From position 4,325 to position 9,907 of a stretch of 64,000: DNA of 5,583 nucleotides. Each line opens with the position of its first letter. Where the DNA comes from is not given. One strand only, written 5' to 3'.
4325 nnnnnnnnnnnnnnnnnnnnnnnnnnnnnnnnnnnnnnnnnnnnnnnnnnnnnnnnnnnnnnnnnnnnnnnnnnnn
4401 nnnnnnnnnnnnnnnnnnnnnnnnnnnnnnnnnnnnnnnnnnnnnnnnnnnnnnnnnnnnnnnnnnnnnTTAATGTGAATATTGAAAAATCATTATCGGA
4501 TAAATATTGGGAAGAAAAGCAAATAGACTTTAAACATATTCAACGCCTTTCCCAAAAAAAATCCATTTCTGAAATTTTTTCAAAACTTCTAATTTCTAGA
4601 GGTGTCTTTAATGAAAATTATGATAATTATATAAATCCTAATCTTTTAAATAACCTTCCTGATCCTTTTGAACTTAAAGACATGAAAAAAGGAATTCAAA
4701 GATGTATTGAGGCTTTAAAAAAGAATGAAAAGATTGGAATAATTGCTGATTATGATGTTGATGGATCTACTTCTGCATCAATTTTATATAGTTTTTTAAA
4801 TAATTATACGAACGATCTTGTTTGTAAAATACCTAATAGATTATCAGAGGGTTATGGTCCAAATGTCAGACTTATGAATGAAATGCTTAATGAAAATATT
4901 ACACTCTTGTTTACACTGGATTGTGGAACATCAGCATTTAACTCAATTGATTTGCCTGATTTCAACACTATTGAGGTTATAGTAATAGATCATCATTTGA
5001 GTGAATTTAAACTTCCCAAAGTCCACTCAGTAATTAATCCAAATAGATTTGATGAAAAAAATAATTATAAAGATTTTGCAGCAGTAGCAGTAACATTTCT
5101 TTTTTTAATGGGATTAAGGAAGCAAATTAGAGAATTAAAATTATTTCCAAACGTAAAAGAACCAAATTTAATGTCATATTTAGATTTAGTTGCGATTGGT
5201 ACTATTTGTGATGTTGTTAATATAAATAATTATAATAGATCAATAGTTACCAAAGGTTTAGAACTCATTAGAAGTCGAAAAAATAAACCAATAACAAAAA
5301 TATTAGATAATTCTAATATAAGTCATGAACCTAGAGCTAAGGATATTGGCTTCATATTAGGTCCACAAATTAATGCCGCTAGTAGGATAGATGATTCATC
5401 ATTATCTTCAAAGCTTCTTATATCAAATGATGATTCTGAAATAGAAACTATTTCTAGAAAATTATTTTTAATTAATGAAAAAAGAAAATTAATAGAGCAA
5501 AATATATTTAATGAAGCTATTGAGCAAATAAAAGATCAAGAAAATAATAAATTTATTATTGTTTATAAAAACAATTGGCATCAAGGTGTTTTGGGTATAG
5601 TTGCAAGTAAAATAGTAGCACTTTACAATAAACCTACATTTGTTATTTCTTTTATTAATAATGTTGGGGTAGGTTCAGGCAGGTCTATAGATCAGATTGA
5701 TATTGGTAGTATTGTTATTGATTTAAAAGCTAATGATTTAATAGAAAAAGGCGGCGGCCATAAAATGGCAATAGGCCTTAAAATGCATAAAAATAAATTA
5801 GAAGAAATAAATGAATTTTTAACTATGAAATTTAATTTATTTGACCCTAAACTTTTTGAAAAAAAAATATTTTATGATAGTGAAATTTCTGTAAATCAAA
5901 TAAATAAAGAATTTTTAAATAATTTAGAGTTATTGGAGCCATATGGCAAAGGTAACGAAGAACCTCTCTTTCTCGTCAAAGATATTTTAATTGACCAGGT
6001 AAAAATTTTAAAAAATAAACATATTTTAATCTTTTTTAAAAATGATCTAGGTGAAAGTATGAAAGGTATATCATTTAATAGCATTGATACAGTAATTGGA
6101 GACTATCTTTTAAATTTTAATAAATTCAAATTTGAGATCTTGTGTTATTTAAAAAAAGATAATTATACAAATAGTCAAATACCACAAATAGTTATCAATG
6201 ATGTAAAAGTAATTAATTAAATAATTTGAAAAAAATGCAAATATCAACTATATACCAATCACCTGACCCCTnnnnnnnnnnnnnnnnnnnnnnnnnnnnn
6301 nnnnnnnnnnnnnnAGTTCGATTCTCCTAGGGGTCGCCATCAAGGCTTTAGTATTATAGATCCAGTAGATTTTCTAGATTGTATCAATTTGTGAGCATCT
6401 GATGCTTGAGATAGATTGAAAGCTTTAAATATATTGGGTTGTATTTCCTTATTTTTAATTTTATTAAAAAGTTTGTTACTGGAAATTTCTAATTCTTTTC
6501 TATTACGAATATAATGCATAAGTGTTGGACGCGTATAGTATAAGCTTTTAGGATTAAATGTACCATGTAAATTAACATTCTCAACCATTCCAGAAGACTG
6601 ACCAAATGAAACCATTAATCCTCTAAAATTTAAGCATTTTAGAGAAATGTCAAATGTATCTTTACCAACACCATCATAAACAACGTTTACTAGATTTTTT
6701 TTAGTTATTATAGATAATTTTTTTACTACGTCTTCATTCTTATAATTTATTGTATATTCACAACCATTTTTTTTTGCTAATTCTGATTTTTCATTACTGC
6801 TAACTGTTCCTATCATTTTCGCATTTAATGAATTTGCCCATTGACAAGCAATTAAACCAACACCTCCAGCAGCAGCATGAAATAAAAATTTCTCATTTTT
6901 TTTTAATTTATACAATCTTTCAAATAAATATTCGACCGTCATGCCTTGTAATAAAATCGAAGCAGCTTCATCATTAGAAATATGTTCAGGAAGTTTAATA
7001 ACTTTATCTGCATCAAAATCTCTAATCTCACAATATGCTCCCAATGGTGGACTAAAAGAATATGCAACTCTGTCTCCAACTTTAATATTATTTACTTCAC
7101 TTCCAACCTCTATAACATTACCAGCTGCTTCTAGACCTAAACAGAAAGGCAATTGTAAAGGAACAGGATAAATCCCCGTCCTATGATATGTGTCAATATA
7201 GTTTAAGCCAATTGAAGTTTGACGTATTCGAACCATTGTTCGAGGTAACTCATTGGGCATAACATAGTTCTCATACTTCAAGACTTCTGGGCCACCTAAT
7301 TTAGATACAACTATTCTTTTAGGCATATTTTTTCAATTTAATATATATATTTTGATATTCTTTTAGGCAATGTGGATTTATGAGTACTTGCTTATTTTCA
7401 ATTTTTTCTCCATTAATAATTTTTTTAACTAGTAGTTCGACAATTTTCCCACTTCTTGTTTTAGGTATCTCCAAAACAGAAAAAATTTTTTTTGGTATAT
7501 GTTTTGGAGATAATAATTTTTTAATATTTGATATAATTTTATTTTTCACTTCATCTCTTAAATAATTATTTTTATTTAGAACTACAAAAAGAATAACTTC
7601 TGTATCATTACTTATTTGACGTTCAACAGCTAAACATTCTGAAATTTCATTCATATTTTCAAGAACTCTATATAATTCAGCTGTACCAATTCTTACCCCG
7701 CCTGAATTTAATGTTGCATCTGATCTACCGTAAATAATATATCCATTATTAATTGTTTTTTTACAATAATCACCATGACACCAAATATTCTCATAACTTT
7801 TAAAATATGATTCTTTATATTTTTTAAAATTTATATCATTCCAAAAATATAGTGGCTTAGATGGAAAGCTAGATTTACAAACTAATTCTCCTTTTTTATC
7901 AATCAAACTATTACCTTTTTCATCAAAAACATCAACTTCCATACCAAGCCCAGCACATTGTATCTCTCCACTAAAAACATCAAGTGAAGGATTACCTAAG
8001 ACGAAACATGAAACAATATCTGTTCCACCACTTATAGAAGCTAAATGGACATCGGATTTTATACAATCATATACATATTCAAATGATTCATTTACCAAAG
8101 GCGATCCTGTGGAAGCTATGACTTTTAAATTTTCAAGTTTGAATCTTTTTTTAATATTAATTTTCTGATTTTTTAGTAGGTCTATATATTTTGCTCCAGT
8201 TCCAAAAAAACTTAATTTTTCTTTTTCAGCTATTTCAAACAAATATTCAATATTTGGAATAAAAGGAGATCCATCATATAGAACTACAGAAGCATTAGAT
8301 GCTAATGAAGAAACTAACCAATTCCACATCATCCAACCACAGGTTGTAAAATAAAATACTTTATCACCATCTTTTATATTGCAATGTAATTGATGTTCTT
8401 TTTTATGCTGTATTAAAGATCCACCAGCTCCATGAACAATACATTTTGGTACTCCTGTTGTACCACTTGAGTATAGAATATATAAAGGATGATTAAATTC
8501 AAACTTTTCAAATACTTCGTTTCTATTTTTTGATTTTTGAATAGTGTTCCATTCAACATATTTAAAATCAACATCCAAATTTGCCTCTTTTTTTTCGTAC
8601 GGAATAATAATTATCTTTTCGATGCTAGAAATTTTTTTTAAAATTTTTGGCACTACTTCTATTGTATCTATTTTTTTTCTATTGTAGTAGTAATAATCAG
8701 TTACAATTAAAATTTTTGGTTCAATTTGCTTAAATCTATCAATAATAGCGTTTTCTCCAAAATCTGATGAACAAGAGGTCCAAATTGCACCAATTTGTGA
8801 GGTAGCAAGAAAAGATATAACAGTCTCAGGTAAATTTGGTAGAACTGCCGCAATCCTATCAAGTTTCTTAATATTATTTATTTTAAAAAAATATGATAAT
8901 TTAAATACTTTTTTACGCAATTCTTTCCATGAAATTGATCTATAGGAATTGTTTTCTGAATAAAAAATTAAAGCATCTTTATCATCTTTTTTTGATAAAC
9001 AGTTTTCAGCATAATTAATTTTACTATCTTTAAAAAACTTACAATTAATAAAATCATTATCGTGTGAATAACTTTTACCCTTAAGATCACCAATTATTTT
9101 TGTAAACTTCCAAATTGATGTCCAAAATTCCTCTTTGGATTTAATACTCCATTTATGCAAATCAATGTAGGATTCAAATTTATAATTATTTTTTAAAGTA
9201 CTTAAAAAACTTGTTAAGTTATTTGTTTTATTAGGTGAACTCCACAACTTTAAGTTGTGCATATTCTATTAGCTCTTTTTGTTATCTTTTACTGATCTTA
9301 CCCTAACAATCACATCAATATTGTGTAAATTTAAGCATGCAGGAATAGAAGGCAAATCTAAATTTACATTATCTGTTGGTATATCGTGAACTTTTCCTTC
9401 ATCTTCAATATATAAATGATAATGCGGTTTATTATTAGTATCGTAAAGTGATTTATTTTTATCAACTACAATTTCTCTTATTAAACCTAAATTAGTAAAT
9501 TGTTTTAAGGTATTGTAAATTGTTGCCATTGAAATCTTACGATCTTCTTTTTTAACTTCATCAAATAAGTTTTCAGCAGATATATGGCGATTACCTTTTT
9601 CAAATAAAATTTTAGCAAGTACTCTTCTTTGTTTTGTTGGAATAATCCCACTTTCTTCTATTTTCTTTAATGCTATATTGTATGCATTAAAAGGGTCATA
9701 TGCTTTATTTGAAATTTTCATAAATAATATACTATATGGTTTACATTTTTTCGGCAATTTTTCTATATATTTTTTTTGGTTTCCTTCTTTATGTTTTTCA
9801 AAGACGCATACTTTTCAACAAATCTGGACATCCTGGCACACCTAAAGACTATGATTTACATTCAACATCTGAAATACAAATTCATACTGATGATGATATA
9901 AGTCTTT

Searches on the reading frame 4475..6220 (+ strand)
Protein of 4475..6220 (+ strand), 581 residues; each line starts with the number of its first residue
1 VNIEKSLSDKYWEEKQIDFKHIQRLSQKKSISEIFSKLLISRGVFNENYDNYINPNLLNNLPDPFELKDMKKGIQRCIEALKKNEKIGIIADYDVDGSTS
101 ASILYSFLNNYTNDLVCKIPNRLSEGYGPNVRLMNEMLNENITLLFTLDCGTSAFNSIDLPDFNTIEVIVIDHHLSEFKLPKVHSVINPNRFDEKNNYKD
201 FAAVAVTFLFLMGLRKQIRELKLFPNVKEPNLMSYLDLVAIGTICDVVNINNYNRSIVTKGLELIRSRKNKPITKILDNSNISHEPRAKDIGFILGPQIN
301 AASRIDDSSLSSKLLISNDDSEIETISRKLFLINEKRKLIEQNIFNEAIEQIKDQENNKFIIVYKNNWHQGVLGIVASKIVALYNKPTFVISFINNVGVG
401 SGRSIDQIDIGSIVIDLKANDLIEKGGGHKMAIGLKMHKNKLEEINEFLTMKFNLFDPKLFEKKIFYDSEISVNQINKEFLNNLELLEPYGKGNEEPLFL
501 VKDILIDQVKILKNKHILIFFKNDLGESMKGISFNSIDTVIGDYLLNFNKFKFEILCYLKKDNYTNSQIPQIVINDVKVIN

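Call 64: search_protein_families(library=pfam, proteins=[window:4475-6220:+], max_evalue=0.00001)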
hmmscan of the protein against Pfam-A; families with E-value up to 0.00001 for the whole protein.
window:4475-6220:+ (581 aa): 3 families
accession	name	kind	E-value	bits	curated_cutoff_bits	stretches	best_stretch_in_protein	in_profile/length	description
PF17768.7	RecJ_OB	-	8.8e-19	68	27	1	467-576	1-107/107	RecJ OB domain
PF01368.27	DHH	-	2.4e-17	63.8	28.1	1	86-243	1-125/125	DHH family, N-terminal domain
PF02272.25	DHHA1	-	4.5e-14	53.2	25.9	1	357-451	1-98/102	DHHA1 domain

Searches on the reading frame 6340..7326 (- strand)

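Call 64: search_protein_families(library=pfam, proteins=[window:6340-7326:-], max_evalue=0.00001)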
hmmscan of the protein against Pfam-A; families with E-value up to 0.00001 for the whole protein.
window:6340-7326:- (328 aa): 3 families
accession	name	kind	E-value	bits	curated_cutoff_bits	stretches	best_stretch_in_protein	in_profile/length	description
PF00107.32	ADH_zinc_N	-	6.7e-24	84.7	31.8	1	155-276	1-116/129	Zinc-binding dehydrogenase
PF08240.17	ADH_N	-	1.4e-12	48.2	23.5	1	31-112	4-102/104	Alcohol dehydrogenase GroES-like domain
PF13602.12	ADH_zinc_N_2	-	2.3e-12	48.5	27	1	188-326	2-134/134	Zinc-binding dehydrogenase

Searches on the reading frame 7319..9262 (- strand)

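Call 64: search_protein_families(library=pfam, proteins=[window:7319-9262:-], max_evalue=0.00001)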
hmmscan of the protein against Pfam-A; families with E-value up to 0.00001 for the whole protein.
window:7319-9262:- (647 aa): 2 families
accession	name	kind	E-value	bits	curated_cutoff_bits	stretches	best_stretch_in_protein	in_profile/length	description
PF00501.34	AMP-binding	-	7e-39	134.1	29.9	1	90-465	6-377/384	AMP-binding enzyme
PF13193.12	AMP-binding_C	-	1.3e-06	29.7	24.5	1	533-606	5-76/76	AMP-binding enzyme C-terminal domain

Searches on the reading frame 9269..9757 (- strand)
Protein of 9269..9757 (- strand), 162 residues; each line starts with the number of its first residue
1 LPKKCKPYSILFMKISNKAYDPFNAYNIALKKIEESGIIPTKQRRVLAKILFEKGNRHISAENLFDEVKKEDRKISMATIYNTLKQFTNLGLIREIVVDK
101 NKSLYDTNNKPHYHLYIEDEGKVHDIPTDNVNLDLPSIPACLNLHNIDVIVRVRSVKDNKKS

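Call 64: search_protein_families(library=pfam, proteins=[window:9269-9757:-], max_evalue=0.00001)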
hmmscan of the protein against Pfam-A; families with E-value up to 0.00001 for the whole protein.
window:9269-9757:- (162 aa): 1 family
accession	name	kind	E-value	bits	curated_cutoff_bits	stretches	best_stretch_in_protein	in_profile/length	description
PF01475.25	FUR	-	4.5e-23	82.1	23.1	1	37-132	3-99/121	Ferric uptake regulator family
